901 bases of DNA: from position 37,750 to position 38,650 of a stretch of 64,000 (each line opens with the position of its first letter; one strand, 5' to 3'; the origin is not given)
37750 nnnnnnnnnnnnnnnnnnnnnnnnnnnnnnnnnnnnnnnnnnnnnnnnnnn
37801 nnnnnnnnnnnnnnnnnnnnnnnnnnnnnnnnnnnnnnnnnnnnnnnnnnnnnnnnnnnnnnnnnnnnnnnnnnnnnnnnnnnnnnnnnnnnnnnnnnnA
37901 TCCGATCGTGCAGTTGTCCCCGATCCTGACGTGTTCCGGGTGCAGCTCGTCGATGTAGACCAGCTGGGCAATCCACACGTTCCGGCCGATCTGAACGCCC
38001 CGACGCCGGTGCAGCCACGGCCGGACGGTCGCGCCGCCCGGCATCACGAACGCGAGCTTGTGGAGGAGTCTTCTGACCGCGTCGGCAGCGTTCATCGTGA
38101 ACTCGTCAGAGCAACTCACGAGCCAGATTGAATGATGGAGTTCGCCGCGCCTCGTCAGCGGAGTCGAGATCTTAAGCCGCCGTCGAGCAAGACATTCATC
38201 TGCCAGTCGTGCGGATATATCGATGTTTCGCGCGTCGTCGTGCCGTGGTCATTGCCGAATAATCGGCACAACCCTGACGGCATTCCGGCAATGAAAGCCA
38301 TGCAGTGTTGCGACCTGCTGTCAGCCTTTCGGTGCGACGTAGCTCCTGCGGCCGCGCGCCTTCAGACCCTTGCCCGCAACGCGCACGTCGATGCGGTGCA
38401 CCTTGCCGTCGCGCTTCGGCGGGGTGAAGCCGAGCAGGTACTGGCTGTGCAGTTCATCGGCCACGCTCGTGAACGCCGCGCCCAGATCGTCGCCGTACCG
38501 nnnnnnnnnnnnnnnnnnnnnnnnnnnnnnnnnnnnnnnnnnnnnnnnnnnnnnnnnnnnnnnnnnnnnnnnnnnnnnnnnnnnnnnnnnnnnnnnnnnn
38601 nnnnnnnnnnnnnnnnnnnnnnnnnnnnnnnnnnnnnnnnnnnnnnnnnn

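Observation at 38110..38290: Complete sigma54 promoter and tandem enhancer architecture in front of the amidotransferase operon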

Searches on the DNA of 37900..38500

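Call 37: search_rna_families(source=window, start=37900, end=38500, threshold=evalue, max_evalue=1)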
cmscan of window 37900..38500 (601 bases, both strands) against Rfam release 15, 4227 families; matches with E-value up to 1: 0.
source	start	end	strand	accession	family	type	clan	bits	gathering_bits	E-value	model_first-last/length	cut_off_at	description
